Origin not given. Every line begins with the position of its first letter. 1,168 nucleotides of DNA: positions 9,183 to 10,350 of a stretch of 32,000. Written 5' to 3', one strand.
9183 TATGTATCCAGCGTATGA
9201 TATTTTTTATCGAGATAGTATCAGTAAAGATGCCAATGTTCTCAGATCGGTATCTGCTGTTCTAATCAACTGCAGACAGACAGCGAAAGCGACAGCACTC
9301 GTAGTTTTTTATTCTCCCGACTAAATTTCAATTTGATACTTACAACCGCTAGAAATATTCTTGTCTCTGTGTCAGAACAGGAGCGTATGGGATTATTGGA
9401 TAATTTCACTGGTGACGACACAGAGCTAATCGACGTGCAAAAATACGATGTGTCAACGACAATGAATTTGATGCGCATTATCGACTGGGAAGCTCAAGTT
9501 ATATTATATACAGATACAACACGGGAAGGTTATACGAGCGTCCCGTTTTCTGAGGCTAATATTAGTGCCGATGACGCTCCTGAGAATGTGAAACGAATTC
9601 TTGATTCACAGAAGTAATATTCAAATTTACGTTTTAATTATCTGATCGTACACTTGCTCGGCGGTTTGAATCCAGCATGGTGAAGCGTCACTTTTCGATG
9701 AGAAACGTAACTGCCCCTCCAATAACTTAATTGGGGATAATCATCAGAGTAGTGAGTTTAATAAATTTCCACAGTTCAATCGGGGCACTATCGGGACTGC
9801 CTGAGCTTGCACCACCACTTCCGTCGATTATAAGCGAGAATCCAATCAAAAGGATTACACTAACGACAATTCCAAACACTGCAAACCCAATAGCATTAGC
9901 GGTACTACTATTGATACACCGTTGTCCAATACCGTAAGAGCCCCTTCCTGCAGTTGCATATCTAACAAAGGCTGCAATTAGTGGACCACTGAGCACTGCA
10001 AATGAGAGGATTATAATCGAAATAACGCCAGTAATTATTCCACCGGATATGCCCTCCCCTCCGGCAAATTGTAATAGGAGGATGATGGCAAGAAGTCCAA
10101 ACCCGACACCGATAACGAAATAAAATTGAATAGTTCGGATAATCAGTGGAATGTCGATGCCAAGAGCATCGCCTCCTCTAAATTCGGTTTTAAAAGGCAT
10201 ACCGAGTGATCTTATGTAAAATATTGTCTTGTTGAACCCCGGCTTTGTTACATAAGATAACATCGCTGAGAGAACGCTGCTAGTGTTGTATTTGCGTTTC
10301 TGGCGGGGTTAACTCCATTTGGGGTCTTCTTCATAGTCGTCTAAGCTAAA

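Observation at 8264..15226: A recurring palindromic hairpin motif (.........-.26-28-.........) occurs three times and brackets the 7-kb AT-rich ORFan block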

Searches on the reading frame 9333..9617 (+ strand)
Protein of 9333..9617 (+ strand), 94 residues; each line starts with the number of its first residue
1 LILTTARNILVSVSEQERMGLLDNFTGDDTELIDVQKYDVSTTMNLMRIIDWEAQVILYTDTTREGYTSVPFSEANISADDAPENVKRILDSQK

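Call 76: search_protein_families(library=pfam, max_evalue=0.05, proteins=[window:9333-9617:+])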
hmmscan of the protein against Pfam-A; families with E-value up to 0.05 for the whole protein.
window:9333-9617:+ (94 aa): 0 families

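Call 91: search_protein_families(library=padloc, max_evalue=0.001, proteins=[window:9333-9617:+])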
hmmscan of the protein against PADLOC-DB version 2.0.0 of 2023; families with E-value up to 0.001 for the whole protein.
window:9333-9617:+ (94 aa): 0 families

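Call 92: search_protein_families(library=phrogs, max_evalue=0.001, proteins=[window:9333-9617:+])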
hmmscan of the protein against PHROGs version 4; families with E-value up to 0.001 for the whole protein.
window:9333-9617:+ (94 aa): 0 families

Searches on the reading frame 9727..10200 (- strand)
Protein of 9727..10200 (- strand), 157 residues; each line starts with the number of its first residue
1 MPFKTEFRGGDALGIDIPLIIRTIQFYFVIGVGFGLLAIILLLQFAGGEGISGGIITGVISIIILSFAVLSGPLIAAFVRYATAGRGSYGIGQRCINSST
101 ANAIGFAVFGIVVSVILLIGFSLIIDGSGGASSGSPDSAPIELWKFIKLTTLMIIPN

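Call 25: find_encoding_contigs(protein=window:9727-10200:-, flank=10000, max_places=6)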
Protein window:9727-10200:- (157 aa): no gene with exactly this product is on record in the collection.

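Call 76: search_protein_families(library=pfam, max_evalue=0.05, proteins=[window:9727-10200:-])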
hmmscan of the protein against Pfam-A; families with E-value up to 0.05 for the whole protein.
window:9727-10200:- (157 aa): 0 families

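Call 91: search_protein_families(library=padloc, max_evalue=0.001, proteins=[window:9727-10200:-])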
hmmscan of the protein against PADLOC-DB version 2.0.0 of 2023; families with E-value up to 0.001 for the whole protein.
window:9727-10200:- (157 aa): 0 families

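Call 92: search_protein_families(library=phrogs, max_evalue=0.001, proteins=[window:9727-10200:-])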
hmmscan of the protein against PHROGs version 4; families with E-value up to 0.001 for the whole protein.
window:9727-10200:- (157 aa): 0 families
